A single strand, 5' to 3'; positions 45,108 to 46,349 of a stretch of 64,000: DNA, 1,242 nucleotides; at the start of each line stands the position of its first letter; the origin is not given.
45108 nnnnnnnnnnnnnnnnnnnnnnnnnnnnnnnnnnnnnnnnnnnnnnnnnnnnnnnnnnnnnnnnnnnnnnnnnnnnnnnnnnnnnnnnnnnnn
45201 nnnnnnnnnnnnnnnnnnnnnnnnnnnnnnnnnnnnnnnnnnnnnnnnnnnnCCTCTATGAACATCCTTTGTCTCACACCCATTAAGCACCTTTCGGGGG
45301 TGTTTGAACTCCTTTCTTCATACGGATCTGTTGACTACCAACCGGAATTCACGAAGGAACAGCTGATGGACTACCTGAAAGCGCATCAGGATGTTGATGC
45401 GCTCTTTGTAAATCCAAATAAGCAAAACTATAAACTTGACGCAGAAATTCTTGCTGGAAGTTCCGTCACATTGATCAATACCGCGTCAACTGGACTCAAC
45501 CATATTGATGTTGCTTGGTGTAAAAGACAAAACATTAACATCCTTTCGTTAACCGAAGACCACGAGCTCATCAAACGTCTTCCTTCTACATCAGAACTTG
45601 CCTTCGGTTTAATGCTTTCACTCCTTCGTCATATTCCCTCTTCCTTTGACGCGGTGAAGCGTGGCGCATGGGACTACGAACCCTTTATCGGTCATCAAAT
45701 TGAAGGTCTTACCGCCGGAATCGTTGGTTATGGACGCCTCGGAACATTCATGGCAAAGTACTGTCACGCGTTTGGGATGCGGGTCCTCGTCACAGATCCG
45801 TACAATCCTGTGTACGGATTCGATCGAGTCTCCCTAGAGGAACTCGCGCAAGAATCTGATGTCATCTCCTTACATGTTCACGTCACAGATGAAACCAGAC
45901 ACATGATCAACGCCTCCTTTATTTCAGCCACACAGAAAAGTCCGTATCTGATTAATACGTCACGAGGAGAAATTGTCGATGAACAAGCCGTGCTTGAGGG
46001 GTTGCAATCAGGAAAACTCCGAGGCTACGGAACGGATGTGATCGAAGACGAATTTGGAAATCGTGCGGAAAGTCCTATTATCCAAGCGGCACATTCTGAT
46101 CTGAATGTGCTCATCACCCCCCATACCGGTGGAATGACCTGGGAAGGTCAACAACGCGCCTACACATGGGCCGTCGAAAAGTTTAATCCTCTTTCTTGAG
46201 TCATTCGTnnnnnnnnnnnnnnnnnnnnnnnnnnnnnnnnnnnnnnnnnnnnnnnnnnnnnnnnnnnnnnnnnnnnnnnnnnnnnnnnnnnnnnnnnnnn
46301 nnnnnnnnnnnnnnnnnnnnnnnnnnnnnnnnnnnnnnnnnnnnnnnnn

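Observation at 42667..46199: Nonulosonic-acid module (NeuB synthase - TylF O-methyltransferase - NeuA cytidylyltransferase - 2-hydroxyacid dehydrogenase) lacking the usual upstream dehydratase and acetyltransferase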

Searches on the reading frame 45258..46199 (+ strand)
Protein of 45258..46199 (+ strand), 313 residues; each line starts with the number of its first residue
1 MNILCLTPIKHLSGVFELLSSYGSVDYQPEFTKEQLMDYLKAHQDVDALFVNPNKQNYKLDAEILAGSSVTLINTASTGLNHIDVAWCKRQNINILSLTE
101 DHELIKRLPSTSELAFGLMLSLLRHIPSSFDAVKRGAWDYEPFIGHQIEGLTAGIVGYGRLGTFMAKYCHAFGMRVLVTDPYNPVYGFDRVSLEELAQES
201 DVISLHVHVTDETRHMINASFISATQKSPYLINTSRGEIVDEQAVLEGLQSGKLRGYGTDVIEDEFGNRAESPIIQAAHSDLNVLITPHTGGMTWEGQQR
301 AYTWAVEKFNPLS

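Call 4: search_protein_families(library=pfam, proteins=[window:45258-46199:+])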
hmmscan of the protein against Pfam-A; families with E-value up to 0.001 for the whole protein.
window:45258-46199:+ (313 aa): 2 families
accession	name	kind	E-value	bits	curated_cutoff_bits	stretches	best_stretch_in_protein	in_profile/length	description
PF02826.25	2-Hacid_dh_C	-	7.7e-49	165.9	25.1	1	116-291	1-178/178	D-isomer specific 2-hydroxyacid dehydrogenase, NAD binding domain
PF00389.36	2-Hacid_dh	-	8e-10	38.9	24.6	1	20-97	16-89/134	D-isomer specific 2-hydroxyacid dehydrogenase, catalytic domain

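Call 5: search_protein_families(library=ncbifam, proteins=[window:45258-46199:+], max_evalue=0.00001)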
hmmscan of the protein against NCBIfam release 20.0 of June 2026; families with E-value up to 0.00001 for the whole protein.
window:45258-46199:+ (313 aa): 21 families
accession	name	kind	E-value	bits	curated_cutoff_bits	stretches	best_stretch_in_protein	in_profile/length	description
TIGR01327.1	PGDH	equivalog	7.1e-50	170.3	454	1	24-304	22-292/525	phosphoglycerate dehydrogenase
NF005069.0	PRK06487.1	equivalog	4.3e-43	147.6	448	1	58-301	57-299/320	2-hydroxyacid dehydrogenase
NF008759.0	PRK11790.1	equivalog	4e-38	131.2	404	1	60-303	66-307/410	phosphoglycerate dehydrogenase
NF009714.1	PRK13243.1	equivalog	8.9e-38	130.4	455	1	17-300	17-300/332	glyoxylate reductase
NF001309.0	PRK00257.1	equivalog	4.5e-37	127.9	434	2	145-304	111-269/379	4-phosphoerythronate dehydrogenase PdxB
NF000492.1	vanH_gen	exception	3.9e-36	124.7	540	1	65-291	62-289/312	D-lactate dehydrogenase VanH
NF005750.0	PRK07574.1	equivalog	8.3e-32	110.7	329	1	41-301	86-345/386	NAD-dependent formate dehydrogenase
NF006263.0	PRK08410.1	equivalog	5.9e-31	108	389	1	16-291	16-285/311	D-2-hydroxyacid dehydrogenase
NF005387.0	PRK06932.1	equivalog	5.1e-30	104.5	492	1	68-291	64-288/314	2-hydroxyacid dehydrogenase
NF000128.1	vanH-Sc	exception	1.3e-29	103.4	650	1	66-291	83-309/337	D-lactate dehydrogenase VanH-Sc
NF005027.0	PRK06436.1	equivalog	5.2e-27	94.8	261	1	63-308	43-275/303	2-hydroxyacid dehydrogenase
NF011938.0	PRK15409.1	equivalog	8.8e-27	94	492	1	32-307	32-303/324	glyoxylate/hydroxypyruvate reductase GhrB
NF000112.1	vanH-Amyco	exception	1.8e-26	93.2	625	1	65-291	91-318/348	VanH-AOV family D-lactate dehydrogenase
NF000371.1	vanH_Agroup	exception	4.5e-26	91.8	700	1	67-294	69-297/322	VanH-A/VanH-Pt family D-lactate dehydrogenase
NF000151.1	vanH-Ac1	exception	8.1e-26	91.1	750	1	67-267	100-293/351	D-lactate dehydrogenase VanH-Ac1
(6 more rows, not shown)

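Call 22: search_solved_structures(query=window:45258-46199:+, max_evalue=1e-20)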
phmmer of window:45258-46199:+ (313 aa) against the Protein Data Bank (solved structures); distinct sequences matched with E-value up to 1e-20: 98 (the best 60 are shown).
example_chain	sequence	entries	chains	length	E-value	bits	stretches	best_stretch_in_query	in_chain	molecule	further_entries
1wwk_A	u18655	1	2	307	9.5e-40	140.2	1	24-308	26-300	phosphoglycerate dehydrogenase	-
3kb6_A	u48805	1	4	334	5.4e-35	124.5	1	59-266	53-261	D-lactate dehydrogenase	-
8i5z_A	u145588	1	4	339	3.7e-34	121.8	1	18-267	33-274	D-isomer specific 2-hydroxyacid dehydrogenase NAD-binding protein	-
3ddn_A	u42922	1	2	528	6.4e-32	114.5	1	41-307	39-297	D-3-phosphoglycerate dehydrogenase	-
1ygy_A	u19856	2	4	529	6.4e-32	114.4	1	41-307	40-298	D-3-phosphoglycerate dehydrogenase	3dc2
6bii_A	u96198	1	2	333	2e-30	109.6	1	26-298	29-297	Glyoxylate reductase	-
7ewh_A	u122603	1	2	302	2e-30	109.5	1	32-301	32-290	D-3-phosphoglycerate dehydrogenase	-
5n6c_A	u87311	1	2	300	2e-30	109.5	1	32-301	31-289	D-3-phosphoglycerate dehydrogenase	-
7dkm_A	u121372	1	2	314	2.3e-30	109.4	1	32-301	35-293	D-3-phosphoglycerate dehydrogenase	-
6plf_A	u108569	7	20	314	2.3e-30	109.4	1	32-301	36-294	D-3-phosphoglycerate dehydrogenase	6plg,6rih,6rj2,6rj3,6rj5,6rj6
6cwa_A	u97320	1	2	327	2.6e-30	109.2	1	32-301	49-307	D-3-phosphoglycerate dehydrogenase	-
7cvp_A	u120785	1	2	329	2.6e-30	109.1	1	32-301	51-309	D-3-phosphoglycerate dehydrogenase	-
2g76_A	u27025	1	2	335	2.8e-30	109.1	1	32-301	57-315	D-3-phosphoglycerate dehydrogenase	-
2cuk_A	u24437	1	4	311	3.1e-30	108.9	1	59-307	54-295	glycerate dehydrogenase/glyoxylate reductase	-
2ekl_A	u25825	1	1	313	1.5e-29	106.6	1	24-302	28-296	D-3-phosphoglycerate dehydrogenase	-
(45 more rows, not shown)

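Call 32: find_homologous_proteins(query=window:45258-46199:+, max_evalue=1e-10)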
Query window:45258-46199:+ (313 aa): 5739 proteins with E <= 1e-10 among 7559 candidates; the best 120 are listed.
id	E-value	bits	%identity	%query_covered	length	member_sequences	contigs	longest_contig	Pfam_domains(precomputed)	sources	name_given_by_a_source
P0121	6.0e-209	711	100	100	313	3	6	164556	PF00389.37,PF02826.26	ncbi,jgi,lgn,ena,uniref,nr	ncbi:hypothetical protein COV05_01770 [Candidatus Uhrbacteria bacterium CG10_big_fil_rev_8_21_14_0_1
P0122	7.9e-149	513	71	99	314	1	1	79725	PF00389.37,PF02826.26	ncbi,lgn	-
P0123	1.2e-147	509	70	99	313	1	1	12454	PF00389.37,PF02826.26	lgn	-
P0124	5.7e-147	507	69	99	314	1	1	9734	PF02826.26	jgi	jgi:D-3-phosphoglycerate dehydrogenase / 2-oxoglutarate reductase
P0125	5.2e-142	491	67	100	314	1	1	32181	PF00389.37,PF02826.26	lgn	-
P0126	1.1e-141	490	68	99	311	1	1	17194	PF00389.37,PF02826.26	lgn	-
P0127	1.4e-141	489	69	99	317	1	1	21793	PF00389.37,PF02826.26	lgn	-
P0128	1.7e-138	479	66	100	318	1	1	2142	PF00389.37,PF02826.26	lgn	-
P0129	9.9e-132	457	62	99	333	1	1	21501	PF00389.37,PF02826.26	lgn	-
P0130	6.5e-129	448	64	100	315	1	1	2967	PF00389.37,PF02826.26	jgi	-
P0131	1.4e-128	447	63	100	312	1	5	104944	PF00389.37,PF02826.26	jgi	jgi:D-3-phosphoglycerate dehydrogenase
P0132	1.5e-127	443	65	93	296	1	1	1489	PF00389.37,PF02826.26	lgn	-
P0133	1.8e-126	440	63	99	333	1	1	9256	PF00389.37,PF02826.26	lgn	-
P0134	2.6e-124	433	63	99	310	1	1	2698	PF03446.22,PF00389.37,PF02826.26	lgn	-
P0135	5.8e-124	432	62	99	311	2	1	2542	PF03446.22,PF00389.37,PF02826.26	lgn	-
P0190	2.0e-110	387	55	100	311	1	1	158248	PF00389.37,PF02826.26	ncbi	-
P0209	6.2e-110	385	55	99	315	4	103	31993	PF00389.37,PF02826.26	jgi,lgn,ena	jgi:phosphoglycerate dehydrogenase-like enzyme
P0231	1.8e-109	384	56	99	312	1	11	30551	PF00389.37,PF02826.26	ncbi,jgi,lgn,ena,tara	tara:strand:+ start:4903 stop:5841 length:939 start_codon:yes stop_codon:yes gene_type:complete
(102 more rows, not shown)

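Call 33: find_encoding_contigs(protein=P0190, flank=10000, max_places=1)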
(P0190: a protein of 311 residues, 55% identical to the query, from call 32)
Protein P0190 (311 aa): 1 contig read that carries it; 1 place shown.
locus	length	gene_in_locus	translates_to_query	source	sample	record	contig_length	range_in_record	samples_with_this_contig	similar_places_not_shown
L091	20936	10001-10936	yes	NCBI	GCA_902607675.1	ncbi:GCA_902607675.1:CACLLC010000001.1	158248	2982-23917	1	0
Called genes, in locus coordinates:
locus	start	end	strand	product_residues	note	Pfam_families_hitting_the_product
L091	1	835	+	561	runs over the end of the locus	PF00682:HMGL-like, PF02348:CTP_transf_3, PF12804:NTP_transf_3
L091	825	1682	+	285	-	PF03567:Sulfotransfer_2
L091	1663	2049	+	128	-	-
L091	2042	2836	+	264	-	PF01973:MptE-like (faint)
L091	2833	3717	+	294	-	PF00535:Glycos_transf_2, PF10111:Glyco_tranf_2_2 (faint)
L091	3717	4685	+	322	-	PF01370:Epimerase, PF04321:RmlD_sub_bind, PF16363:GDP_Man_Dehyd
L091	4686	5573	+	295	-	PF04055:Radical_SAM, PF13186:SPASM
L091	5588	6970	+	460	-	PF13302:Acetyltransf_3 (weak), PF00583:Acetyltransf_1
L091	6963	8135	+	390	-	PF01041:DegT_DnrJ_EryC1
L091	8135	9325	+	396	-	PF00535:Glycos_transf_2, PF10111:Glyco_tranf_2_2 (faint), PF13641:Glyco_tranf_2_3 (weak)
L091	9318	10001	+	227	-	PF02348:CTP_transf_3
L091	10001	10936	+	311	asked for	PF00389:2-Hacid_dh (faint), PF02826:2-Hacid_dh_C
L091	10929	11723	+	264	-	PF03102:NeuB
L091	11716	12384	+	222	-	PF00535:Glycos_transf_2, PF10111:Glyco_tranf_2_2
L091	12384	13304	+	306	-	PF01073:3Beta_HSD, PF01370:Epimerase, PF02719:Polysacc_synt_2, PF04321:RmlD_sub_bind, PF13460:NAD_binding_10, PF16363:GDP_Man_Dehyd, PF07993:NAD_binding_4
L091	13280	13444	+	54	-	-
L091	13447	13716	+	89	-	-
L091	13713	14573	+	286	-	PF03721:UDPG_MGDP_dh_N, PF00984:UDPG_MGDP_dh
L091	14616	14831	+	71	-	-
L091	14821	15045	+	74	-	-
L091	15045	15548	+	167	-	-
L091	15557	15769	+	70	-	-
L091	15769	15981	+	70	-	-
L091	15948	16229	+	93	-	-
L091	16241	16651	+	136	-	-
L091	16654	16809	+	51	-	-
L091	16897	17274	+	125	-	-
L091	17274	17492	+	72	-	-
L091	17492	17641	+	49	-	-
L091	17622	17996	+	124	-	-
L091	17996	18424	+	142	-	-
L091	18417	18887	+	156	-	-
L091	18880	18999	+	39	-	-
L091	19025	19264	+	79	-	-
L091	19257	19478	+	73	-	-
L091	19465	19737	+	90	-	-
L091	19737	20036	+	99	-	-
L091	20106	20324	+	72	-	-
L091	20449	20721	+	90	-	-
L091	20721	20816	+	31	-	-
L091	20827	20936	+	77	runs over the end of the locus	-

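Call 34: find_encoding_contigs(protein=P0231, flank=10000, max_places=2)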
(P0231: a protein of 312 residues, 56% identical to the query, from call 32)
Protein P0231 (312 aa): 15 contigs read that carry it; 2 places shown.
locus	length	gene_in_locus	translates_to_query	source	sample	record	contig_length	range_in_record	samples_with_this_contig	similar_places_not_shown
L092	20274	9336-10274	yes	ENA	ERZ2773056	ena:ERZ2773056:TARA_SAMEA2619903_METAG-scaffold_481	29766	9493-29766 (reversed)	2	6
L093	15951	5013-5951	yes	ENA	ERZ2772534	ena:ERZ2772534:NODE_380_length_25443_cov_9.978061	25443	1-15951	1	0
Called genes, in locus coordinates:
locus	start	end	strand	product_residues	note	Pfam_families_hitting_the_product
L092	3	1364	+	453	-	?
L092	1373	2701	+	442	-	PF13692:Glyco_trans_1_4 (weak), PF00534:Glycos_transf_1 (weak)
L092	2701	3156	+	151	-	-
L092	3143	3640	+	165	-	-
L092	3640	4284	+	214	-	PF00535:Glycos_transf_2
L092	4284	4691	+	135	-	-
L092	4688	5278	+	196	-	PF01041:DegT_DnrJ_EryC1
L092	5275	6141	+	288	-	-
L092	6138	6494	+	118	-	PF01050:MannoseP_isomer, PF07883:Cupin_2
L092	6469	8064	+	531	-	PF01636:APH (weak)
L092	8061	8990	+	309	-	-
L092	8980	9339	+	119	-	PF25109:HAD_PNKP (weak)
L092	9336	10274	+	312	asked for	PF00389:2-Hacid_dh (weak), PF02826:2-Hacid_dh_C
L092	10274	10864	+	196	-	PF02348:CTP_transf_3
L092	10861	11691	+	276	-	PF00793:DAHP_synth_1, PF03102:NeuB (weak)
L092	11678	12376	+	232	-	-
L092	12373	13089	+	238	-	PF05050:Methyltransf_21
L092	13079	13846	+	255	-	PF00777:Glyco_transf_29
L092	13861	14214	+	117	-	PF07883:Cupin_2 (weak)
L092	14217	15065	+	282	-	PF04055:Radical_SAM, PF13186:SPASM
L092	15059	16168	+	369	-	PF00202:Aminotran_3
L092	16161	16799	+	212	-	PF05401:NodS, PF05175:MTS (weak), PF13489:Methyltransf_23 (weak), PF13847:Methyltransf_31, PF08241:Methyltransf_11, PF08242:Methyltransf_12, PF13649:Methyltransf_25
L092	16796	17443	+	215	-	PF00535:Glycos_transf_2, PF10111:Glyco_tranf_2_2 (weak)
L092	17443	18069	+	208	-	PF00777:Glyco_transf_29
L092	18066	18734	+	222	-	PF04765:TOD1_MUCI70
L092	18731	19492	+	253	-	-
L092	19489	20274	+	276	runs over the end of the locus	PF03721:UDPG_MGDP_dh_N, PF00984:UDPG_MGDP_dh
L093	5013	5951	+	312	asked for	PF00389:2-Hacid_dh (weak), PF02826:2-Hacid_dh_C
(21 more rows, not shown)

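Call 35: find_encoding_contigs(protein=P0209, flank=10000, max_places=2)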
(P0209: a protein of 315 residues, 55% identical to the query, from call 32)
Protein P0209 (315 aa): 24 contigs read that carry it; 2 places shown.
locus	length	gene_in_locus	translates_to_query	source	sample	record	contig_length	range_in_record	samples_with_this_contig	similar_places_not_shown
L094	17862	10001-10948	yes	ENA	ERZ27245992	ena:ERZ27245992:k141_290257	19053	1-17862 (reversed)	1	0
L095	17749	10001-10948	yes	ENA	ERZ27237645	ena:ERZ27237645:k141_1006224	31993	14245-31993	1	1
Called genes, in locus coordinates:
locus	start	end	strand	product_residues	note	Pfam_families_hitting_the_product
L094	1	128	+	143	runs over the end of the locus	-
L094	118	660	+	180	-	-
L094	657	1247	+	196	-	PF01041:DegT_DnrJ_EryC1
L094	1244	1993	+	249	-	-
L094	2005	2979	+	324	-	PF01370:Epimerase, PF02719:Polysacc_synt_2 (weak), PF04321:RmlD_sub_bind, PF16363:GDP_Man_Dehyd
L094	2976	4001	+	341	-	-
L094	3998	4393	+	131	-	PF25084:LbH_EIF2B (faint), PF25087:GMPPB_C (weak), PF00132:Hexapep, PF14602:Hexapep_2 (weak)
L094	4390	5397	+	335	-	PF02350:Epimerase_2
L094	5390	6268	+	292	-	PF01408:GFO_IDH_MocA, PF02894:GFO_IDH_MocA_C, PF22725:GFO_IDH_MocA_C3 (weak)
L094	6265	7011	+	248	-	PF01026:TatD_DNase (faint), PF04909:Amidohydro_2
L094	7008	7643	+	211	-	PF25084:LbH_EIF2B (faint), PF00132:Hexapep (weak), PF14602:Hexapep_2 (weak), PF25087:GMPPB_C (weak), PF00132:Hexapep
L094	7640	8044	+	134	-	PF01575:MaoC_dehydratas, PF13452:FAS1_DH_region (weak)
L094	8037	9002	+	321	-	-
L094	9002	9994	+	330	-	PF01073:3Beta_HSD (weak), PF01370:Epimerase, PF02719:Polysacc_synt_2 (faint), PF04321:RmlD_sub_bind, PF16363:GDP_Man_Dehyd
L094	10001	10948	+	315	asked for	PF00389:2-Hacid_dh, PF02826:2-Hacid_dh_C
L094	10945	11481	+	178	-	PF02348:CTP_transf_3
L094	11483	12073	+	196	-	PF08242:Methyltransf_12 (faint)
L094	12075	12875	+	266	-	PF03102:NeuB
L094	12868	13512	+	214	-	PF00535:Glycos_transf_2, PF10111:Glyco_tranf_2_2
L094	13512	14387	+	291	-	PF03721:UDPG_MGDP_dh_N, PF00984:UDPG_MGDP_dh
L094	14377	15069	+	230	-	PF04765:TOD1_MUCI70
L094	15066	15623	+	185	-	-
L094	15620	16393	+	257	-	-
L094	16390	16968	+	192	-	PF05050:Methyltransf_21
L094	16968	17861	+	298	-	?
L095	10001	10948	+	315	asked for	PF00389:2-Hacid_dh, PF02826:2-Hacid_dh_C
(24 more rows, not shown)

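Call 36: search_dna_similar(query=P0190, collection=phages, mode=protein, max_rows=15, max_evalue=1e-20)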
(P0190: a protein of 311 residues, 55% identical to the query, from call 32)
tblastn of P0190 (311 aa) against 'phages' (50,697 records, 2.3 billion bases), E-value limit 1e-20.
Records with a match: 24; places in all: 24; records where one place covers at least 80% of the query: 9.
Best place of each record, by identity: <60% 24.
By first word of the organism name: Listeria 8; Staphylococcus 5; Salmonella 3; Bacteriophage 2; Acinetobacter 2; Enterococcus 2; Pseudomonas 1; Streptococcus 1.
By host as written in the record: Listeria monocytogenes 8; Staphylococcus aureus 5; - 5; Salmonella enterica subsp. enterica serovar Kentucky 2; Pseudomonas aeruginosa 1; Homo sapiens 1; Enterococcus faecalis 1; Streptococcus suis D12 1.
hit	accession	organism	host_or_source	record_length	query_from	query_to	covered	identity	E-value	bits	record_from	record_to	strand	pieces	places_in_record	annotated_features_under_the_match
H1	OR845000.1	Staphylococcus phage SA 1306 Kay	Staphylococcus aureus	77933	46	309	85%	31.9%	4e-29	123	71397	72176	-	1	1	record has no annotation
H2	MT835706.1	Bacteriophage sp.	human fecal samples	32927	48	297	80%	31.7%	2e-30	126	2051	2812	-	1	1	record has no annotation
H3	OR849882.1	Staphylococcus phage SA 1298 Kay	Staphylococcus aureus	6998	76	309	75%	33.6%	8e-29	122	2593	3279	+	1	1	record has no annotation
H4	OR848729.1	Listeria phage LM 4-14-1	Listeria monocytogenes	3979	46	309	85%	29.4%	1e-30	127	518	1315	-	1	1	record has no annotation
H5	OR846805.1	Listeria phage LM 4-11-1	Listeria monocytogenes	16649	46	309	85%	29.4%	2e-30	127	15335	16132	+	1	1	record has no annotation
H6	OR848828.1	Listeria phage LM 4-14-1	Listeria monocytogenes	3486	46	309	85%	29.1%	1e-29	124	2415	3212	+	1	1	record has no annotation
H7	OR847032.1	Listeria phage LM 4-11-1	Listeria monocytogenes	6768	46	309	85%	29.1%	1e-29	124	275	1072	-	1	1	record has no annotation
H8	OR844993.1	Staphylococcus phage SA 1306 Kay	Staphylococcus aureus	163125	46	297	81%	30.0%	3e-29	123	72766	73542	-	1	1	record has no annotation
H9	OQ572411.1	Pseudomonas phage Y10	Pseudomonas aeruginosa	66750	58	311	82%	29.7%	1e-25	112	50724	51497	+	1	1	record has no annotation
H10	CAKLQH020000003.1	Acinetobacter phage MD-2021a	not known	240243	58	295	77%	31.0%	9e-30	124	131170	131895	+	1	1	serA: D-3-phosphoglycerate dehydrogenase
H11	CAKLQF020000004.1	Acinetobacter phage MD-2021a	not known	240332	58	295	77%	31.0%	9e-30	124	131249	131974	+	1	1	serA: D-3-phosphoglycerate dehydrogenase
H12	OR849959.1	Staphylococcus phage SA 1298 Kay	Staphylococcus aureus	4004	75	295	71%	32.8%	2e-22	103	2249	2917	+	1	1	record has no annotation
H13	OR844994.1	Staphylococcus phage SA 1306 Kay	Staphylococcus aureus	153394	75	295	71%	32.8%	2e-22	103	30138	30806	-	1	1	record has no annotation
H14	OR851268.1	Salmonella phage S.Kent 1-2-1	Salmonella enterica subsp. enterica ...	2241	81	296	69%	32.6%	5e-25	110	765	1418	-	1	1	record has no annotation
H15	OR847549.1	Listeria phage LM 4-11-1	Listeria monocytogenes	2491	75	309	76%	29.8%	5e-24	107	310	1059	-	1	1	record has no annotation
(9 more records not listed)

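Call 39: find_related_loci(query=A2, collection=metagenome_contigs, flank=10000)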
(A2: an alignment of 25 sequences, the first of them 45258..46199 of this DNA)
Query A2 (313 aa) in metagenome_contigs; peptide patterns used: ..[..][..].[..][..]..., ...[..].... (x = any residue, [..] = any of these).
599 stretches matched a pattern (row limit reached: there are more); 509 encode a relative of the query (tblastn E <= 1e-3); the best 80 are kept; 80 distinct loci.
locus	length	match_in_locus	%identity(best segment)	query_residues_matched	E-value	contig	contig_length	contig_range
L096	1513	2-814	69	40-310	3e-140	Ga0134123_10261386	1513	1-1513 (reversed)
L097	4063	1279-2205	57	1-309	2e-124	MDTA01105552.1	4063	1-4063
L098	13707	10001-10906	58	1-309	3e-120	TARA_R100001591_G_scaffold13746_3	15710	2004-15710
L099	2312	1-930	55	3-312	7e-126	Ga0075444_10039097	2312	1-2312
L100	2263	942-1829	56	1-307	3e-125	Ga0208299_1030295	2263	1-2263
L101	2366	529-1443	56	1-312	6e-125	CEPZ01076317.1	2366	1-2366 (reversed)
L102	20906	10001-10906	56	1-313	8e-119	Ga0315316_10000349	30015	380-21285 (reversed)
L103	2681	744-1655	56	1-312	6e-124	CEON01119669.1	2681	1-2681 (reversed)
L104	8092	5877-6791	55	1-312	1e-118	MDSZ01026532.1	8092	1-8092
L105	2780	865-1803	53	3-313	2e-123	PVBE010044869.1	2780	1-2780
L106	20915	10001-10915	56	1-313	4e-118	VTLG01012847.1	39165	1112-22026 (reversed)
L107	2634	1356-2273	55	1-312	2e-123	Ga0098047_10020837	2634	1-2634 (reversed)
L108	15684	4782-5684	56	3-309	1e-117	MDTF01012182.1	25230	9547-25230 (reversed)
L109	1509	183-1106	56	1-309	8e-127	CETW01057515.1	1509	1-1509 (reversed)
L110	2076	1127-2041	56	1-313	3e-124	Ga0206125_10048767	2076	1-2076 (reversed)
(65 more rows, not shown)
